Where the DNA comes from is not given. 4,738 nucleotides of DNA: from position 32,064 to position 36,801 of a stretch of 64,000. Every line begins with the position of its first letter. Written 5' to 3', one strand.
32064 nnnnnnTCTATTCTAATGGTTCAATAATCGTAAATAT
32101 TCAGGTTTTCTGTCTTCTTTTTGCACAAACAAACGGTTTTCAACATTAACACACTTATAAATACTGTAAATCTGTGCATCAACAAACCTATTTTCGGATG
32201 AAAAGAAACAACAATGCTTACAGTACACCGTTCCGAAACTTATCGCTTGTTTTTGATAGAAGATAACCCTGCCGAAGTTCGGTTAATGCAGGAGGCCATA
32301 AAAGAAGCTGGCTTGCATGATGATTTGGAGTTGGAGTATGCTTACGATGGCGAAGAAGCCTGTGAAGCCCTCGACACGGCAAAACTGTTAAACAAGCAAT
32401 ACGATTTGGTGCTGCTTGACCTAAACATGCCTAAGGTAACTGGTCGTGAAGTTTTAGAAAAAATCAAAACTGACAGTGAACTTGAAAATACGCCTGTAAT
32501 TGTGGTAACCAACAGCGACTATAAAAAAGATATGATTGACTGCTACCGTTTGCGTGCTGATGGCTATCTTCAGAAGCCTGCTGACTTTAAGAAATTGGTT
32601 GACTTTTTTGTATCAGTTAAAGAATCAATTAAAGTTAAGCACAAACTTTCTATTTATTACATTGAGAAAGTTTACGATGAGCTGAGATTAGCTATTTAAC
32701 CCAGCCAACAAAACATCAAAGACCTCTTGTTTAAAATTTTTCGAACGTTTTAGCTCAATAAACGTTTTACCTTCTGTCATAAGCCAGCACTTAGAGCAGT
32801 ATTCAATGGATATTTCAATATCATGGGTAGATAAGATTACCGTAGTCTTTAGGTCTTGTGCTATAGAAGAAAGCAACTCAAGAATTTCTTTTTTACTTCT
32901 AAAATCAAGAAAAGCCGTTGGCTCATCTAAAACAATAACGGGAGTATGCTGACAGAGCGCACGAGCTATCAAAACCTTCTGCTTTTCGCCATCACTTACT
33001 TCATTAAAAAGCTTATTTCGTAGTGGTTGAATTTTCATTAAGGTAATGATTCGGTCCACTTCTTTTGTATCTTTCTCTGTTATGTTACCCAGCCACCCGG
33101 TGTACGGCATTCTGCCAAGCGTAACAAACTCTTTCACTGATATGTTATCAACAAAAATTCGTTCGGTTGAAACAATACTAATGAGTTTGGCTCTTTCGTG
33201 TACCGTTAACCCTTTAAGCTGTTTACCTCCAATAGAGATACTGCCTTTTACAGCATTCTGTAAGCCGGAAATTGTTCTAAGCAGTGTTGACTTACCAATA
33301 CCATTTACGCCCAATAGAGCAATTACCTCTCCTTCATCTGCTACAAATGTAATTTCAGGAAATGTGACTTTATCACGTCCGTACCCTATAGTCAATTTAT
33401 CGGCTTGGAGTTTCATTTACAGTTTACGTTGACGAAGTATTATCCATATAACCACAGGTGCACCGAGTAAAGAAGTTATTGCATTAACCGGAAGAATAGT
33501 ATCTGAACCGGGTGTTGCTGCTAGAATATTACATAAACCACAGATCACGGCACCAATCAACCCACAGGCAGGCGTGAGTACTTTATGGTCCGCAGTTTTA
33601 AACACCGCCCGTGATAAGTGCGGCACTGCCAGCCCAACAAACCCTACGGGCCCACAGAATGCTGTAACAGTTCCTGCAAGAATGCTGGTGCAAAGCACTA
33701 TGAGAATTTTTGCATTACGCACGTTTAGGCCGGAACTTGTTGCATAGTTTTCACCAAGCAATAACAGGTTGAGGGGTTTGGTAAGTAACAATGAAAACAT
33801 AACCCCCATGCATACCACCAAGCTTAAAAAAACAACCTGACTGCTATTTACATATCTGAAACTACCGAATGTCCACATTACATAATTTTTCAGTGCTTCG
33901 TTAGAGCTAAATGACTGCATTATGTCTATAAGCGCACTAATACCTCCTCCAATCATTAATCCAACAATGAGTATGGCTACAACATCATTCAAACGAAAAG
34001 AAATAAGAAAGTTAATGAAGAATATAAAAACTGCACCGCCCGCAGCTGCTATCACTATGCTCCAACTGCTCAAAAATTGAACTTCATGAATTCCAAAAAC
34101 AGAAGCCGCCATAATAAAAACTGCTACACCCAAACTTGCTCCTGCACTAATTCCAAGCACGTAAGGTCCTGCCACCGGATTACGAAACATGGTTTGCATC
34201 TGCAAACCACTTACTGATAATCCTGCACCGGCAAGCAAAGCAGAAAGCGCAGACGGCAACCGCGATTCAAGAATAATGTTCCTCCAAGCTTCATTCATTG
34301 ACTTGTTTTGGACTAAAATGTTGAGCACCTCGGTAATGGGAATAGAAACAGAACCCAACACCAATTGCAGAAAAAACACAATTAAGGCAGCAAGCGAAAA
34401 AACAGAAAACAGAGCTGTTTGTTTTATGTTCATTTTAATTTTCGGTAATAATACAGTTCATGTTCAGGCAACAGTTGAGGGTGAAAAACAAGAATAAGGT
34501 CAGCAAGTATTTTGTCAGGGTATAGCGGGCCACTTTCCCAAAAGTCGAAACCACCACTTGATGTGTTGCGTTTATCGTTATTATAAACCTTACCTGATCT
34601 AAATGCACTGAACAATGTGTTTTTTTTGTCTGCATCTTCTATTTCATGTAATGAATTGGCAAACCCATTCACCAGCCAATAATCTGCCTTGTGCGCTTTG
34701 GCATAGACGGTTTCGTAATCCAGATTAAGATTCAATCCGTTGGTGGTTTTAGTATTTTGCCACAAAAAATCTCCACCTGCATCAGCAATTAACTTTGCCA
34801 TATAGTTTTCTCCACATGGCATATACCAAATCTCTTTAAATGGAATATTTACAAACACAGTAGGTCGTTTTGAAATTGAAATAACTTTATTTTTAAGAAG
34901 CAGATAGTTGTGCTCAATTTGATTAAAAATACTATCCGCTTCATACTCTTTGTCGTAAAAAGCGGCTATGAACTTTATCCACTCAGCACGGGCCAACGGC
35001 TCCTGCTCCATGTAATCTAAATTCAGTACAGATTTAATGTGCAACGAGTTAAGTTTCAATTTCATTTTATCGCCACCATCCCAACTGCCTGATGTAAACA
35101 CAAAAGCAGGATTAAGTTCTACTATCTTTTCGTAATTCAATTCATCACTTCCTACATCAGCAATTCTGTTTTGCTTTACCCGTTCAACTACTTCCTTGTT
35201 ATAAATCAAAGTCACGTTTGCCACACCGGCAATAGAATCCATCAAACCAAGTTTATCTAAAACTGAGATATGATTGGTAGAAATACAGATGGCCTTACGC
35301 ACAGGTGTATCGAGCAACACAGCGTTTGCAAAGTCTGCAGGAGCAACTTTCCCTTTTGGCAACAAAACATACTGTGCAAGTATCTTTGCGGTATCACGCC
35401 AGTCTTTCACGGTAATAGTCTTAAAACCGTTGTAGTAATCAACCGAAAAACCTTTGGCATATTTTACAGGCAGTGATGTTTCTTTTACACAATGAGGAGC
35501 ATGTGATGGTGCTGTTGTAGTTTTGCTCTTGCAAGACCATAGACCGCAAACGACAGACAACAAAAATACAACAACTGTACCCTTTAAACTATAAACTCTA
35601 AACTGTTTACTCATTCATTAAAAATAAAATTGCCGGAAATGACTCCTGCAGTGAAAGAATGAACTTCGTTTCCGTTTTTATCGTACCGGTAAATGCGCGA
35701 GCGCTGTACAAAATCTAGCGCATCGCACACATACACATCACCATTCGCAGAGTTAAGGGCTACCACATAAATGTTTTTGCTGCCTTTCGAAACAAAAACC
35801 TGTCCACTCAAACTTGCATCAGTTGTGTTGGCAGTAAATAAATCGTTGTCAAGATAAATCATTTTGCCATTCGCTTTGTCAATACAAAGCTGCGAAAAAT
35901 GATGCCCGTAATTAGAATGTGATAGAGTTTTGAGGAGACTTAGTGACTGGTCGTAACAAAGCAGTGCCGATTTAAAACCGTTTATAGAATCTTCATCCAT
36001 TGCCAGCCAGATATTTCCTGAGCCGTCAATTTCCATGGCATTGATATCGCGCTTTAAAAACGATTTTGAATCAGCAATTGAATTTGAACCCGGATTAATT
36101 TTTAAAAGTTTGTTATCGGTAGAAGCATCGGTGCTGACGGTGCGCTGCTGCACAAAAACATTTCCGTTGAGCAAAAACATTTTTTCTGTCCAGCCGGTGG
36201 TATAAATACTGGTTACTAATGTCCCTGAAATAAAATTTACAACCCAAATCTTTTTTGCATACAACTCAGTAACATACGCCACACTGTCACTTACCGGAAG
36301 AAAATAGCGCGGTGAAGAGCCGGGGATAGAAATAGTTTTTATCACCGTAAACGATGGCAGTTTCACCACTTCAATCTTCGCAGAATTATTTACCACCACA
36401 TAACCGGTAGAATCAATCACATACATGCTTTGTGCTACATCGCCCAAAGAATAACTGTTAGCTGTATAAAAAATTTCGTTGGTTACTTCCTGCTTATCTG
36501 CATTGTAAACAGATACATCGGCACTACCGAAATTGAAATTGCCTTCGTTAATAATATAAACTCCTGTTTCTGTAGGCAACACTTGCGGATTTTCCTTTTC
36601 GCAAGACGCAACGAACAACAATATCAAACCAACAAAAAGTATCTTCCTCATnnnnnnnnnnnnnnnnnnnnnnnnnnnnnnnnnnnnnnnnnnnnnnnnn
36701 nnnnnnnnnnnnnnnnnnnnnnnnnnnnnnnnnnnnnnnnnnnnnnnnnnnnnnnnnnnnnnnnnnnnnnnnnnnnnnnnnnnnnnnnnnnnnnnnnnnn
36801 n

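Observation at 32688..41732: B12-riboswitch-led seven-gene operon in which two T9SS-sorted proteins of unknown function precede a BtuB/BtuG-like/BtuFCD importer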

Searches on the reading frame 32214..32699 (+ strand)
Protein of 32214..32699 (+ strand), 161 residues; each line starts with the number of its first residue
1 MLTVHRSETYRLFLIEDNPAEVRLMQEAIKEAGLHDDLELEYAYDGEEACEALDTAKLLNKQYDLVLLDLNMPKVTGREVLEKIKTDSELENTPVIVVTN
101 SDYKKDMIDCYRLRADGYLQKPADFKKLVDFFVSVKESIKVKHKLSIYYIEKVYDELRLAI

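Call 92: search_protein_families(library=pfam, proteins=[window:32214-32699:+], max_evalue=0.0001)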
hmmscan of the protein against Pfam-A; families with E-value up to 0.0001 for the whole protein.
window:32214-32699:+ (161 aa): 1 family
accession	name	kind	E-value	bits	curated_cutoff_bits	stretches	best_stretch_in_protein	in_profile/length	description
PF00072.30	Response_reg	-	1.3e-21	77.3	30.2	1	13-130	2-108/111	Response regulator receiver domain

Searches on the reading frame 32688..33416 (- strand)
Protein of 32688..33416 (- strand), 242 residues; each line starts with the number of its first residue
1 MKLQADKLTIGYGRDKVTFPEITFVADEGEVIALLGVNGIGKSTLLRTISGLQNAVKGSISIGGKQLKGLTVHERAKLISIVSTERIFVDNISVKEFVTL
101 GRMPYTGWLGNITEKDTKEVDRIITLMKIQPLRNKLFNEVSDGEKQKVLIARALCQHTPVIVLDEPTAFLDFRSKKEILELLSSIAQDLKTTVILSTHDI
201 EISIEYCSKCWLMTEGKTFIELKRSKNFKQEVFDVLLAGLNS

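Call 4: search_protein_families(library=pfam, proteins=[window:32688-33416:-], max_evalue=0.01)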
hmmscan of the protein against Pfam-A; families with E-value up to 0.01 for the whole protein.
window:32688-33416:- (242 aa): 7 families
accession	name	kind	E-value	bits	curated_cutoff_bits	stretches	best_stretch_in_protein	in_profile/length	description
PF00005.33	ABC_tran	-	7.1e-29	101.6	25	1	22-168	4-137/137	ABC transporter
PF13304.12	AAA_21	-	6e-14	53.2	27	2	137-202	235-302/304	AAA domain, putative AbiEii toxin, Type IV TA system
PF25683.1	URGCP_GTPase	-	8.6e-05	21.9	55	1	31-75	191-235/396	URGCP-like GTPase domain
PF02463.25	SMC_N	-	0.00021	21.2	40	1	30-199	25-198/220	RecF/RecN/SMC N terminal domain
PF13401.12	AAA_22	-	0.0022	18.8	27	0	30-196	6-121/130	AAA domain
PF03193.22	RsgA_GTPase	-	0.0039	17.5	30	1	28-62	106-139/174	RsgA GTPase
PF13191.12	AAA_16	-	0.0089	17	32.6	0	28-165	23-140/167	AAA ATPase domain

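Call 5: search_protein_families(library=ncbifam, proteins=[window:32688-33416:-], max_evalue=0.01)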
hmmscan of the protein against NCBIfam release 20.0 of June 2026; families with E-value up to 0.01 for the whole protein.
window:32688-33416:- (242 aa): 191 families (the best 25 are shown)
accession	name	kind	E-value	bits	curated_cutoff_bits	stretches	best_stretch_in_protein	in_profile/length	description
NF008409.0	PRK11231.1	equivalog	1e-48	165.9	375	1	1-220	1-218/255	Fe(3+) dicitrate ABC transporter ATP-binding protein FecE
TIGR03873.1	F420-0_ABC_ATP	hypoth_equivalog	3.2e-45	154.4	372.4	1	3-217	2-214/256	putative F420-0 ABC transporter ATP-binding protein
NF007082.0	PRK09536.1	equivalog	3.4e-45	154.8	537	1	3-217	4-216/402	corrinoid ABC transporter ATPase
NF010068.0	PRK13548.1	equivalog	3.6e-43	147.5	261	1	2-231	5-234/261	heme ABC transporter ATP-binding protein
TIGR02315.1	ABC_phnC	equivalog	5.1e-38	130.9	266.1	1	3-233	2-238/243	phosphonate ABC transporter ATP-binding protein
NF007863.0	PRK10575.1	equivalog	2.6e-35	122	433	1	23-229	31-237/265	Fe3+-hydroxamate ABC transporter ATP-binding protein FhuC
NF007606.0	PRK10253.1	equivalog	1.4e-34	119.8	497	1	2-219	7-223/266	iron-enterobactin ABC transporter ATP-binding protein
NF040873.1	AztA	equivalog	1.7e-34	119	220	1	18-202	7-181/191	zinc ABC transporter ATP-binding protein AztA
NF052485.1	sider_ATP_EitC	equivalog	1.4e-33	116.4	485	1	1-218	1-213/251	siderophore ABC transporter ATP-binding protein EitC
TIGR03771.1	anch_rpt_ABC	equivalog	8.5e-33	113.9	268.8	1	26-214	3-187/223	anchored repeat-type ABC transporter ATP-binding subunit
NF010157.0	PRK13636.1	equivalog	9.6e-32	110.3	463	1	5-228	8-230/285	cobalt transporter ATP-binding subunit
TIGR00968.1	3a0106s01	subfamily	1e-30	107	342.75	1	12-218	10-209/237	sulfate ABC transporter ATP-binding protein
NF011630.0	PRK15056.1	equivalog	1e-30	106.9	393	1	4-216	8-217/274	manganese/iron ABC transporter ATP-binding protein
TIGR04520.1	ECF_ATPase_1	equivalog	1.1e-30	107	315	1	6-230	4-226/269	energy-coupling factor transporter ATPase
TIGR01277.1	thiQ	equivalog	1.1e-30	106.9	245.05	1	22-218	17-207/213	thiamine ABC transporter ATP-binding protein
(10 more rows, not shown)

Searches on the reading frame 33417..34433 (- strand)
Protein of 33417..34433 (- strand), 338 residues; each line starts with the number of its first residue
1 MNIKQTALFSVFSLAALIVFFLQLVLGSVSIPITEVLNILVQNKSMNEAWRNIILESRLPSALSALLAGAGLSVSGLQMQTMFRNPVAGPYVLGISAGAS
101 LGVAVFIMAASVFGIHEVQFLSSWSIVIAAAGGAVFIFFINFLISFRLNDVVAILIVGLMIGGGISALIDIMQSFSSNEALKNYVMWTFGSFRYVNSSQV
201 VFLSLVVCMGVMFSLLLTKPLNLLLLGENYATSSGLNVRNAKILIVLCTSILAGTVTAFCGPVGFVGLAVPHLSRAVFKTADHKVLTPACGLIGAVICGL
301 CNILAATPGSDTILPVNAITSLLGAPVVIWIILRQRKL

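Call 4: search_protein_families(library=pfam, proteins=[window:33417-34433:-], max_evalue=0.01)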
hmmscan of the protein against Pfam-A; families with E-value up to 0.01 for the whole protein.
window:33417-34433:- (338 aa): 2 families
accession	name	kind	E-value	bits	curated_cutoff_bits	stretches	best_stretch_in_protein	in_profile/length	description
PF01032.23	FecCD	-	1.7e-74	251.1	26.5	1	17-334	3-311/311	FecCD transport family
PF00950.22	ABC-3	-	0.0058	16.6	20.1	1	116-259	55-186/258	ABC 3 transport family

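Call 5: search_protein_families(library=ncbifam, proteins=[window:33417-34433:-], max_evalue=0.01)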
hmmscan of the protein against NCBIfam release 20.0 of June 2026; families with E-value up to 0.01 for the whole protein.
window:33417-34433:- (338 aa): 16 families
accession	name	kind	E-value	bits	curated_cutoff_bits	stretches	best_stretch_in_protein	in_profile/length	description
NF003001.0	PRK03784.1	equivalog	1.6e-52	178.7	334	1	11-337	21-330/332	vitamin B12 ABC transporter permease BtuC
NF007866.0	PRK10577.1-2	equivalog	1e-44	153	554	1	38-336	370-664/666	Fe(3+)-hydroxamate ABC transporter permease FhuB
NF007299.0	PRK09777.1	equivalog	2.3e-42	145.4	406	1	7-336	4-318/318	Fe(3+) dicitrate ABC transporter permease subunit FecD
NF007872.0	PRK10577.2-3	equivalog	4.9e-41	140.8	727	1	14-335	20-331/676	Fe(3+)-hydroxamate ABC transporter permease FhuB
NF007760.0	PRK10441.1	equivalog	1.1e-40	139.7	428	1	13-336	17-330/335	Fe(3+)-siderophore ABC transporter permease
NF007081.0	PRK09535.1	equivalog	3.9e-40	138.3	461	1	24-336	61-361/366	vitamin B12 ABC transporter permease BtuC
NF008407.0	PRK11228.1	equivalog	1.7e-39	135.6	396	1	6-335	6-329/330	iron-dicitrate ABC transporter permease FecC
NF007871.0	PRK10577.2-2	equivalog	1.8e-39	135.8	899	2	119-335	116-331/679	Fe(3+)-hydroxamate ABC transporter permease FhuB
NF007867.0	PRK10577.1-3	subfamily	3.2e-39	134.9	849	1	14-337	393-707/710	Fe(3+)-hydroxamate ABC transporter permease FhuB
NF007873.0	PRK10577.2-4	equivalog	3.4e-34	118.6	1012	2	122-333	92-299/646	Fe(3+)-hydroxamate ABC transporter permease FhuB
TIGR03869.1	F420-0_ABCperm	hypoth_equivalog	2.4e-33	115.8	437.35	1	28-337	14-323/325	putative F420-0 ABC transporter permease subunit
NF007869.0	PRK10577.1-6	equivalog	2.1e-31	109.1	954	1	10-333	382-692/703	Fe(3+)-hydroxamate ABC transporter permease FhuB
NF007759.0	PRK10440.1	equivalog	5.1e-30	104.8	422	1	11-335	14-326/330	iron-enterobactin ABC transporter permease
NF007870.0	PRK10577.2-1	equivalog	1.6e-28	99.7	1355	1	14-336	19-331/678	Fe(3+)-hydroxamate ABC transporter permease FhuB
NF007868.0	PRK10577.1-5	equivalog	1.7e-27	96.2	943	1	4-336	7-332/666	Fe(3+)-hydroxamate ABC transporter permease FhuB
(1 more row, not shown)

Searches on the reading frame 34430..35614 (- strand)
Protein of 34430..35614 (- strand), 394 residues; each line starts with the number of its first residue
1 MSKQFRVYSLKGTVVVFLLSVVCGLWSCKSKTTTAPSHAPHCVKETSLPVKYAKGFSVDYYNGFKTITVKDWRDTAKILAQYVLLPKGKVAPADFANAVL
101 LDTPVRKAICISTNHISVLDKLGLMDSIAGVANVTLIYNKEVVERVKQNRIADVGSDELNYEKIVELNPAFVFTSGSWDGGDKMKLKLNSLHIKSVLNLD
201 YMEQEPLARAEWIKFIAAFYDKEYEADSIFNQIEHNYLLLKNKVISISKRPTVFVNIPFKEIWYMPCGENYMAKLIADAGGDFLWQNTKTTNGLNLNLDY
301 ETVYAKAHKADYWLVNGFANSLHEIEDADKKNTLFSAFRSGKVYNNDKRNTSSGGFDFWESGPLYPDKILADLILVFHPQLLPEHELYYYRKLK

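Call 4: search_protein_families(library=pfam, proteins=[window:34430-35614:-], max_evalue=0.01)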
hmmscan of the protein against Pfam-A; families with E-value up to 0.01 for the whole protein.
window:34430-35614:- (394 aa): 1 family
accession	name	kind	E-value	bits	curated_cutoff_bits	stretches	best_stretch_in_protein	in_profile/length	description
PF01497.23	Peripla_BP_2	-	3e-20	73.1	27.5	1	110-347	3-232/235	Periplasmic binding protein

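Call 5: search_protein_families(library=ncbifam, proteins=[window:34430-35614:-], max_evalue=0.01)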
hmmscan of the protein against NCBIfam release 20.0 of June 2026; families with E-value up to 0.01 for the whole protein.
window:34430-35614:- (394 aa): 2 families
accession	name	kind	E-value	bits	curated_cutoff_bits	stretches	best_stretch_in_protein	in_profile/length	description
TIGR03659.1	IsdE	equivalog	1e-05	24.9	298.65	1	116-291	49-211/292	heme ABC transporter substrate-binding protein IsdE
NF047879.1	catechol_SstD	exception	0.008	15.2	450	0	73-182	37-150/343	ferrated catecholamine ABC transporter substrate-binding lipoprotein SstD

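Call 90: search_solved_structures(query=window:34430-35614:-, max_evalue=0.001)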
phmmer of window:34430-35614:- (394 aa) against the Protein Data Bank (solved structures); distinct sequences matched with E-value up to 0.001: 1.
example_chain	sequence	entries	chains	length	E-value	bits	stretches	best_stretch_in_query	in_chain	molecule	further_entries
3gfv_A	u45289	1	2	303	7e-06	28.7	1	106-254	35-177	Uncharacterized ABC transporter solute-binding protein yclQ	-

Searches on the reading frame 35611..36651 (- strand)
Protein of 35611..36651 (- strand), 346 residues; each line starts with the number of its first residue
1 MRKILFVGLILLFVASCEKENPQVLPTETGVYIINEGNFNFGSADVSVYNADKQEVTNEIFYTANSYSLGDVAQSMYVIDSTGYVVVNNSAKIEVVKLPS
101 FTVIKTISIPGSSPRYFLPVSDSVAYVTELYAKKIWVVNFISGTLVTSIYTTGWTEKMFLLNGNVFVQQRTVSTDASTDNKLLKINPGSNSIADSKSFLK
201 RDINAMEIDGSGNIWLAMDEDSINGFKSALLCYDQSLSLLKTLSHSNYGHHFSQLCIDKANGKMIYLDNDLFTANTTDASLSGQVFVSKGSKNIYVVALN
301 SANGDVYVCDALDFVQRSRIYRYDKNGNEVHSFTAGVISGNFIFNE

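Call 4: search_protein_families(library=pfam, proteins=[window:35611-36651:-], max_evalue=0.01)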
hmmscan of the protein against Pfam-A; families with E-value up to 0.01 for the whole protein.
window:35611-36651:- (346 aa): 1 family
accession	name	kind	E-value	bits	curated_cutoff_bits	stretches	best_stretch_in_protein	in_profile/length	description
PF16819.11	DUF5074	-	1.4e-10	41.2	27.2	1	30-331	2-275/353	Domain of unknown function (DUF5074)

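Call 5: search_protein_families(library=ncbifam, proteins=[window:35611-36651:-], max_evalue=0.01)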
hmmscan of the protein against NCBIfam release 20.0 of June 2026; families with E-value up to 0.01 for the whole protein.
window:35611-36651:- (346 aa): 1 family
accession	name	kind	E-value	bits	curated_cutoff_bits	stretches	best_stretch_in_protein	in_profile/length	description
NF052634.1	Riean_0653_fam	subfamily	0.0019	19.1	57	0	1-29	1-32/176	Riean_0653 family protein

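Call 8: search_solved_structures(query=window:35611-36651:-, max_evalue=1, show_alignments=1)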
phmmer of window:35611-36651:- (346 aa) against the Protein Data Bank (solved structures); distinct sequences matched with E-value up to 1: 15.
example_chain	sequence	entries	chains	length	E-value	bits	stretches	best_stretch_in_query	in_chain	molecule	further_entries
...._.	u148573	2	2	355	1.6e-40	142.6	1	5-343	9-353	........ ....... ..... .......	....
8okv_B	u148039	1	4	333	4.4e-40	141.2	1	27-343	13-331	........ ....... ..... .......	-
8puj_A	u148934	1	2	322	8.4e-40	140.2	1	27-343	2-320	YncE family protein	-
8bmx_D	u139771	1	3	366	4.7e-36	127.9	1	27-343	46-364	YncE family protein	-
8bmy_A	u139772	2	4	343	6.9e-36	127.4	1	28-344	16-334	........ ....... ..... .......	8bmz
8bn0_A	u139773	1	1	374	9.6e-36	126.9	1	27-344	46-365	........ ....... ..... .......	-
8baz_A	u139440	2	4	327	1e-35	126.8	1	29-343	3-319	Surface layer protein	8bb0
8bai_A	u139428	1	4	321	1.2e-35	126.6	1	29-343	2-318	Surface layer protein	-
3dsm_A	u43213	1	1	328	1.2e-35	126.6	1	29-344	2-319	uncharacterized protein BACUNI_02894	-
8ptf_A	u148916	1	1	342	1.1e-09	41.3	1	23-110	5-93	YncE family protein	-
8ptd_A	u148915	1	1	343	1.1e-09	41.2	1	23-110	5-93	YncE family protein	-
8blw_B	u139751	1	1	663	1.4e-09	40.9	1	20-110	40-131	YncE family protein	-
9s6c_A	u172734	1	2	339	0.14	14.6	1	30-147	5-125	Quinoprotein amine dehydrogenase-like protein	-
9s6c_C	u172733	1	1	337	0.16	14.5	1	30-147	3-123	Quinoprotein amine dehydrogenase-like protein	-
8asn_F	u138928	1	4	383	0.47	12.9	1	187-243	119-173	Tubulin--tyrosine ligase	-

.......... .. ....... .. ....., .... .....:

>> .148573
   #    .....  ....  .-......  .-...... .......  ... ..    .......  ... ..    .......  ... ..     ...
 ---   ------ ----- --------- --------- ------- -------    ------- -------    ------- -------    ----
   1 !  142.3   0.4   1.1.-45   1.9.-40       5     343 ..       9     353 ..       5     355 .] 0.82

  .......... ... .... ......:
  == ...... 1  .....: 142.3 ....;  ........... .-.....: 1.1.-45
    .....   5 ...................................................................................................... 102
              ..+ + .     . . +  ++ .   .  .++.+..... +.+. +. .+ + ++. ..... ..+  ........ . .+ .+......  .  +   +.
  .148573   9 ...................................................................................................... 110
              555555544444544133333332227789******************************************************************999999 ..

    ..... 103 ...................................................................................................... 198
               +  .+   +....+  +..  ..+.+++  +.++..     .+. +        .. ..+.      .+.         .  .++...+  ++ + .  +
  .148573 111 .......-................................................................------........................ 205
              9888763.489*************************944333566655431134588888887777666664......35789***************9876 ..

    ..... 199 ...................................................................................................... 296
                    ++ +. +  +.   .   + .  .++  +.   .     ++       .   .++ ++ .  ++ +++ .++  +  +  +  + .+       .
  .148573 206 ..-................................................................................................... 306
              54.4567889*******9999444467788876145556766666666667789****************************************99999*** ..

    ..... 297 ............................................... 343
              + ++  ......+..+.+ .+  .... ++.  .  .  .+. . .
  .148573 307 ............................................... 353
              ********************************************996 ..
